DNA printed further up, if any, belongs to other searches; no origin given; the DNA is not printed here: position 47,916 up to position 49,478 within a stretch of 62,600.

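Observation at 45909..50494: BCR / 2-hydroxyacyl-CoA-dehydratase-type radical enzyme operon that ends in an acyl-carrier protein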

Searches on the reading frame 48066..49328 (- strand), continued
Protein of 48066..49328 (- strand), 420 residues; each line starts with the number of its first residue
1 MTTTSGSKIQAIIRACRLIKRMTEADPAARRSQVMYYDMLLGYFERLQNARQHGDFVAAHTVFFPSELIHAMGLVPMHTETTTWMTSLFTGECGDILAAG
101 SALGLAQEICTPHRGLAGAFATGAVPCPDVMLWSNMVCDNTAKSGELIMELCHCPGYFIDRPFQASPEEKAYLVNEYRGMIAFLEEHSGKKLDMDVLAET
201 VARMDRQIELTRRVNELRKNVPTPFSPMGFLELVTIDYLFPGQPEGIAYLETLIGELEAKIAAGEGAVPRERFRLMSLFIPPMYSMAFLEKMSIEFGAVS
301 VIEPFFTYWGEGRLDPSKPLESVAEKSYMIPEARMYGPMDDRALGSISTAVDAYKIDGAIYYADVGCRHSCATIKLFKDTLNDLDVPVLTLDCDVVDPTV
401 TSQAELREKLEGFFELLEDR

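Call 57: find_encoding_contigs(protein=P0392, flank=9000, max_places=1)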
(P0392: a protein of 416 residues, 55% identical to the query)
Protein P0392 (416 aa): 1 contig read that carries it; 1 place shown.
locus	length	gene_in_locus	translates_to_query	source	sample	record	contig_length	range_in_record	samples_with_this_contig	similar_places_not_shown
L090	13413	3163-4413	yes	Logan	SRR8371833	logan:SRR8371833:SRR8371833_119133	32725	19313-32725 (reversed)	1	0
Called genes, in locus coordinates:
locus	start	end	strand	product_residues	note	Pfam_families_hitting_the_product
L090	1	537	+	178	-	?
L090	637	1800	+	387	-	PF06050:HGD-D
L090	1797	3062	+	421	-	PF06050:HGD-D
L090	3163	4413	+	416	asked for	PF06050:HGD-D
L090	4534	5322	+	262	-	PF01869:BcrAD_BadFG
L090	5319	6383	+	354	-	PF01869:BcrAD_BadFG, PF00037:Fer4 (weak), PF12837:Fer4_6, PF13237:Fer4_10 (faint)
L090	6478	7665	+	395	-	PF00037:Fer4 (faint), PF13237:Fer4_10 (weak), PF14697:Fer4_21 (weak), PF04422:FrhB_FdhB_N, PF04432:FrhB_FdhB_C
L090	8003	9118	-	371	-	PF02771:Acyl-CoA_dh_N, PF02770:Acyl-CoA_dh_M, PF00441:Acyl-CoA_dh_1, PF08028:Acyl-CoA_dh_2 (faint)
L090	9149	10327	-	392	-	PF02771:Acyl-CoA_dh_N, PF02770:Acyl-CoA_dh_M, PF00441:Acyl-CoA_dh_1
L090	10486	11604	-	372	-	PF12679:ABC2_membrane_2, PF12698:ABC2_membrane_3, PF01061:ABC2_membrane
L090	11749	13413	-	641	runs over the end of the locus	PF00005:ABC_tran, PF13476:AAA_23 (faint), PF13604:AAA_30 (faint), PF00448:SRP54 (faint), PF13245:AAA_19 (faint), PF13304:AAA_21 (weak), PF00005:ABC_tran, PF13732:DrrA1-3_C (weak), +1 more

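Call 58: find_encoding_contigs(protein=P0461, flank=9000, max_places=1)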
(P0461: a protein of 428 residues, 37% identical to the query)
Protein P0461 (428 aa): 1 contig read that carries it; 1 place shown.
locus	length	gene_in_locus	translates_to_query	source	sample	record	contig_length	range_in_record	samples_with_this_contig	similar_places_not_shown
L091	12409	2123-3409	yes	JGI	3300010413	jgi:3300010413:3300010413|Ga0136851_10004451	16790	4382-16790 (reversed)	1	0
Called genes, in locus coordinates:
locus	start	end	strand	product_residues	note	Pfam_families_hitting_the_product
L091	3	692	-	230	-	?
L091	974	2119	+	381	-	PF06050:HGD-D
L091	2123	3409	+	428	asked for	PF06050:HGD-D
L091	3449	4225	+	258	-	PF01869:BcrAD_BadFG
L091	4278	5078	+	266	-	PF01869:BcrAD_BadFG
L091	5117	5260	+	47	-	PF12837:Fer4_6, PF00037:Fer4 (weak)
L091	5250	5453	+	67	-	-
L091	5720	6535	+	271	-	PF01656:CbiA, PF06564:CBP_BcsQ (faint), PF09140:MipZ (faint), PF13614:AAA_31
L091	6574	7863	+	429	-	PF00091:Tubulin, PF12327:FtsZ_C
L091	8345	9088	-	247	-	PF02353:CMAS, PF13489:Methyltransf_23 (weak), PF01209:Ubie_methyltran, PF13847:Methyltransf_31, PF08241:Methyltransf_11, PF08242:Methyltransf_12 (weak), PF13649:Methyltransf_25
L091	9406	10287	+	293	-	PF05175:MTS, PF03848:TehB (weak), PF13489:Methyltransf_23, PF13847:Methyltransf_31, PF08241:Methyltransf_11, PF08242:Methyltransf_12, PF13649:Methyltransf_25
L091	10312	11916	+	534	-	PF00083:Sugar_tr, PF07690:MFS_1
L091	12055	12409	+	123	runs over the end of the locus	-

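Call 64: search_solved_structures(query=A2, max_evalue=0.001, show_alignments=5)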
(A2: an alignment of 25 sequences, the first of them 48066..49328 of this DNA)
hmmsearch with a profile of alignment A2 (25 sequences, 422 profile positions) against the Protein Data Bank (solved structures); distinct sequences matched with E-value up to 0.001: 8.
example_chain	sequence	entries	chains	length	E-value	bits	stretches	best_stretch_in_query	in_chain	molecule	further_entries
3o3m_A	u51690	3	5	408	9.3e-27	97.1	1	30-422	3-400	alpha subunit 2-hydroxyisocaproyl-CoA dehydratase | alpha-subunit 2-hydroxyisocaproyl-CoA dehydratase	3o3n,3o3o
7yyl_C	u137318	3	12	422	2e-25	92.7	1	60-419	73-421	Dehydratase family protein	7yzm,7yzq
6eno_A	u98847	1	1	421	2.8e-25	92.3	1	60-418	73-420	Dehydratase family protein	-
9g87_A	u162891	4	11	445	5e-25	91.4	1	41-419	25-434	3-methylbenzoyl-CoA reductase beta subunit MbdO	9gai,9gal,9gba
8s02_A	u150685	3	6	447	4.1e-24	88.4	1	94-304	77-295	BzdO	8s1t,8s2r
8s02_B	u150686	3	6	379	3.7e-07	32.6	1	159-400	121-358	BzdN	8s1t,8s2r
9g87_B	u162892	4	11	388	3e-05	26.3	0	167-259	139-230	3-methylbenzoyl-CoA reductase gamma subunit MbdN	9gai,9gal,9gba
3o3m_B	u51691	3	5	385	0.00058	22.1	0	168-419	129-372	beta subunit 2-hydroxyacyl-CoA dehydratase | beta-subunit 2-hydroxyacyl-CoA dehydratase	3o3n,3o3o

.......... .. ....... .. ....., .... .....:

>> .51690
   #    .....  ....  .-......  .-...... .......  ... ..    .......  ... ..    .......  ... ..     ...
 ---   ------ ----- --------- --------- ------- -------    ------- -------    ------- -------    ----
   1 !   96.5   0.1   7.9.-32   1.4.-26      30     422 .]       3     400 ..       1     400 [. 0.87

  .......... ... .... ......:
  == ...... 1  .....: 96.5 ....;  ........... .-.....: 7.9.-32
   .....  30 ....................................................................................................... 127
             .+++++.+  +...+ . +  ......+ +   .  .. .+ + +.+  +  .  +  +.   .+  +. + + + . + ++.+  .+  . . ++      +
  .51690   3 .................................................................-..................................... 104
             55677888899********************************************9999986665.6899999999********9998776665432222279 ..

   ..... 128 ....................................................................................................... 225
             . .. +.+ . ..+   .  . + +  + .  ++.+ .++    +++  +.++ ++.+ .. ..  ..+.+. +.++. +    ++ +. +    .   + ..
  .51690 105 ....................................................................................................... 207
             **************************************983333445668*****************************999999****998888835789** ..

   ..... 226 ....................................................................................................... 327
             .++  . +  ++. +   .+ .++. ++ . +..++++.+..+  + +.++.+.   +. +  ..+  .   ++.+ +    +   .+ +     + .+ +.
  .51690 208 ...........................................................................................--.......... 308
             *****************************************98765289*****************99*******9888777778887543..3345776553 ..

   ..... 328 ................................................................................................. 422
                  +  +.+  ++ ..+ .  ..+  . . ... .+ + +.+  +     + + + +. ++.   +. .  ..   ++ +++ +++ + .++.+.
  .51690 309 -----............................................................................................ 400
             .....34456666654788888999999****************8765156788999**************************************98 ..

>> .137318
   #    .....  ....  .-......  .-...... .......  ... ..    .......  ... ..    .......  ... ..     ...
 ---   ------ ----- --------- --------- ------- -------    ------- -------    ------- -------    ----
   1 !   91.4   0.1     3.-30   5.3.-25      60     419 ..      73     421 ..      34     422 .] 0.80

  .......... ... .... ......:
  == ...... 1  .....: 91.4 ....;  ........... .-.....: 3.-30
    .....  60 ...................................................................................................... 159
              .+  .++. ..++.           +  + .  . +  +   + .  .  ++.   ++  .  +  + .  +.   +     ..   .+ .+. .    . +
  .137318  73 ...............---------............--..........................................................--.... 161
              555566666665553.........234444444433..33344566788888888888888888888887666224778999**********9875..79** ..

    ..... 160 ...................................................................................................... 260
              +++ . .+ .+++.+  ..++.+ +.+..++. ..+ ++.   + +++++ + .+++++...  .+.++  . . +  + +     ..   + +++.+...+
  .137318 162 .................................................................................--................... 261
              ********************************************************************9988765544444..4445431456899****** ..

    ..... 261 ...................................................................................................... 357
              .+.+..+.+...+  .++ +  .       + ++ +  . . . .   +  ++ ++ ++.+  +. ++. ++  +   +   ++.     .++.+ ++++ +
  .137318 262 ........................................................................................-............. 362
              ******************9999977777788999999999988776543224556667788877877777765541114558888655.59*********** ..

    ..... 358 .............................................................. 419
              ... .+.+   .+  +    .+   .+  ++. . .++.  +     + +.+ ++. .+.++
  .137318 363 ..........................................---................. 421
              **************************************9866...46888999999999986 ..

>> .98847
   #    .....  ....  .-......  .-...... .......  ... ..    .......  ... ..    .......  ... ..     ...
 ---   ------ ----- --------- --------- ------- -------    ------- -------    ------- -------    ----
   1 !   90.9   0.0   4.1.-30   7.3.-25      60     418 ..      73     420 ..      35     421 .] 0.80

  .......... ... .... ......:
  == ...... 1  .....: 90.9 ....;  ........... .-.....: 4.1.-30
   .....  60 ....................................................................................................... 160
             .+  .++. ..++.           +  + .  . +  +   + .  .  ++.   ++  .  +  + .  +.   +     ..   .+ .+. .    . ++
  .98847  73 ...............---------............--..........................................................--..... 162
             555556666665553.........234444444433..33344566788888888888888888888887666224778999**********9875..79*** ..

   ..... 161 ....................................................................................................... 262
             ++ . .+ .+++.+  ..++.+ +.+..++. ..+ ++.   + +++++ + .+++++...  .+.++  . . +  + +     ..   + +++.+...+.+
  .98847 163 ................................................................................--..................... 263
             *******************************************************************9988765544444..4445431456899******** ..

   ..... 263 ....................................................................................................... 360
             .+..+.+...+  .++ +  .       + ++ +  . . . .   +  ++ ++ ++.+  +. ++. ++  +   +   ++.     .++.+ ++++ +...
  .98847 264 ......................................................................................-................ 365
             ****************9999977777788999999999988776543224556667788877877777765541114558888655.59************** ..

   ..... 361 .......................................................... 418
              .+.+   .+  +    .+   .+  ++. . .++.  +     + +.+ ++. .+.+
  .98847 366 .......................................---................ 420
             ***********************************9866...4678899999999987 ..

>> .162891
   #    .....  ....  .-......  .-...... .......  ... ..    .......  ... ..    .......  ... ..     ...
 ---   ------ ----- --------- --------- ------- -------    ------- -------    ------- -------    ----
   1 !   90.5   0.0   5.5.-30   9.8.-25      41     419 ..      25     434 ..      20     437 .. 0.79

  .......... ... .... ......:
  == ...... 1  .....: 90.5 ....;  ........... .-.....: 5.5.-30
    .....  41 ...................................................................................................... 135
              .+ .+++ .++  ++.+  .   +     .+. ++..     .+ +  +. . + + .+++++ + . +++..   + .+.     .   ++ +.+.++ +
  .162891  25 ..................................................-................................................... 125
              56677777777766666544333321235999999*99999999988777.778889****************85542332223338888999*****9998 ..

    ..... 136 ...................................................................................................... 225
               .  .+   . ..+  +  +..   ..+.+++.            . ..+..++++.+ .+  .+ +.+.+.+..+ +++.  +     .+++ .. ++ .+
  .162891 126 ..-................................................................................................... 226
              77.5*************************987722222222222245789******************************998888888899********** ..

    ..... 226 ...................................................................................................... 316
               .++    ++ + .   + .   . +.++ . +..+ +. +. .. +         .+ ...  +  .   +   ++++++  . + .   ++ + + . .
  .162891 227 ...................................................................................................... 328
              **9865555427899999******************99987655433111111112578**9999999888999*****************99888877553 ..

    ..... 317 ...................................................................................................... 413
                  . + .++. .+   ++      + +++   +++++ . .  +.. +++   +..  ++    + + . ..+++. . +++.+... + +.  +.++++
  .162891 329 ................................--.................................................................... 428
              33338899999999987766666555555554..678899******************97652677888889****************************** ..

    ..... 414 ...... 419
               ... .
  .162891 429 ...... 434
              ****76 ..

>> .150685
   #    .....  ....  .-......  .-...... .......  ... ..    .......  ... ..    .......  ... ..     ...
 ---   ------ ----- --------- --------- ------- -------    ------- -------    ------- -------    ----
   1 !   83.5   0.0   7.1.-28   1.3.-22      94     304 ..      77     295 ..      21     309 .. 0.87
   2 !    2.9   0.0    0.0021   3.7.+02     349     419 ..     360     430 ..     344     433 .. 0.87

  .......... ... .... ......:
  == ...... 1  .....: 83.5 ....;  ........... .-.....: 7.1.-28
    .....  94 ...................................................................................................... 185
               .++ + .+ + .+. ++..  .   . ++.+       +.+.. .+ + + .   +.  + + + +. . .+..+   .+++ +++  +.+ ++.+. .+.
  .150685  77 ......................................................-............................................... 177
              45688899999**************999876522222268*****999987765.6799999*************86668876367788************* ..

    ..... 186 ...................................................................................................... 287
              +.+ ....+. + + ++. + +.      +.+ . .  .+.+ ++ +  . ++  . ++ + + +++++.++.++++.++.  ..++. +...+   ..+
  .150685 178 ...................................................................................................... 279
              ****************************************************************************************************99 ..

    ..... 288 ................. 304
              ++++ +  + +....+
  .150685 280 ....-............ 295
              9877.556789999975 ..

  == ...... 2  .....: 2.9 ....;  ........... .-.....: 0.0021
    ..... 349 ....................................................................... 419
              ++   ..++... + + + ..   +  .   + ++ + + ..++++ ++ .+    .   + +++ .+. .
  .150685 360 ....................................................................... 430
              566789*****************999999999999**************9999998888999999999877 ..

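Call 71: find_encoding_contigs(protein=P0421, flank=8000, max_places=1)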
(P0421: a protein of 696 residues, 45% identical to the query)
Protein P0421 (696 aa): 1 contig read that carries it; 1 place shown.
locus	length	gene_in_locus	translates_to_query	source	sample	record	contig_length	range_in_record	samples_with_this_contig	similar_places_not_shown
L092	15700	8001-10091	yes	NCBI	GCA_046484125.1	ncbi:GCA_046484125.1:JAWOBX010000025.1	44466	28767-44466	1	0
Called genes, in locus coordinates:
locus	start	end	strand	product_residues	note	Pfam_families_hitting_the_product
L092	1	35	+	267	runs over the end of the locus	PF04060:FeS, PF12654:DUF3786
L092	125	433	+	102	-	-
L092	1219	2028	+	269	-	-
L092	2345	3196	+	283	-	-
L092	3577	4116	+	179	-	-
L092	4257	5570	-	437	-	PF00070:Pyr_redox (faint), PF00890:FAD_binding_2 (weak), PF01266:DAO (weak), PF03486:HI0933_like, PF07992:Pyr_redox_2 (weak), PF12831:FAD_oxidored, PF01266:DAO (weak), PF22780:HI0933_like_1st, +2 more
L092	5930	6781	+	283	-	PF02645:DegV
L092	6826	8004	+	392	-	PF06050:HGD-D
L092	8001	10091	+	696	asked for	PF06050:HGD-D, PF01869:BcrAD_BadFG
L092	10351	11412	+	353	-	PF01869:BcrAD_BadFG, PF00037:Fer4 (weak), PF12837:Fer4_6 (weak), PF12838:Fer4_7 (faint), PF13237:Fer4_10 (faint)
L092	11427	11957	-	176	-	PF02577:BFN_dom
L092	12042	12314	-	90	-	-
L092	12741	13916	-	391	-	PF18911:PKD_4, PF00801:PKD, PF18911:PKD_4, PF00801:PKD, PF18911:PKD_4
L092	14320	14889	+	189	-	PF04542:Sigma70_r2, PF08281:Sigma70_r4_2, PF04545:Sigma70_r4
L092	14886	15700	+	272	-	PF13490:zf-HC2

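Call 82: predict_structure(alignment_id=A2)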
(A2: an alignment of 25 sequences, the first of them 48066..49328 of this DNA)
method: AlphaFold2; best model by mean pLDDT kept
length: 420 residues; sequences in the alignment: 25
mean_pLDDT: 90.3   pTM: 0.90
mean pLDDT of the five models: 90.3, 90.2, 89.8, 88.8, 87.0
residues with pLDDT >= 90: 280; 70-90: 124; 50-70: 11; < 50: 5
segments of 3 or more residues with pLDDT < 50: 1-5
pLDDT, mean of each block of 10 residues (from residue 1): 61 93 91 95 94 94 89 93 87 85 81 88 91 79 82 94 88 97 98 97 97 96 90 92 96 98 94 94 90 95 92 96 93 78 89 96 78 86 95 87 92 93
secondary structure, 60 per line:
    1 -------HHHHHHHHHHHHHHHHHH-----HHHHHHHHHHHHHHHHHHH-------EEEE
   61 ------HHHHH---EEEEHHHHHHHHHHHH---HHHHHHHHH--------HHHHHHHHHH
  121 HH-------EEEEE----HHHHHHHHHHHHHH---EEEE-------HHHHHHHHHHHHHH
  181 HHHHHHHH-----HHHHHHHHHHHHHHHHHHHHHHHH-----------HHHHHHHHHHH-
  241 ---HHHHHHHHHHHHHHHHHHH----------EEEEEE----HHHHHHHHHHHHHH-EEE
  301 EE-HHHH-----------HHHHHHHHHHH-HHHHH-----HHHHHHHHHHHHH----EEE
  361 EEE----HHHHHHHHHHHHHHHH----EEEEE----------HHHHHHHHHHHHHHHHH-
elements in order: H8-25 H31-49 E57-60 H67-71 E75-78 H79-90 H94-102 H111-122 E130-134 H139-152 E156-159 H167-188 H194-217 H229-239 H244-262 E273-278 H283-296 E298-302 H304-307 H319-329 H331-335 H341-353 E358-363 H368-383 E388-392 H403-419
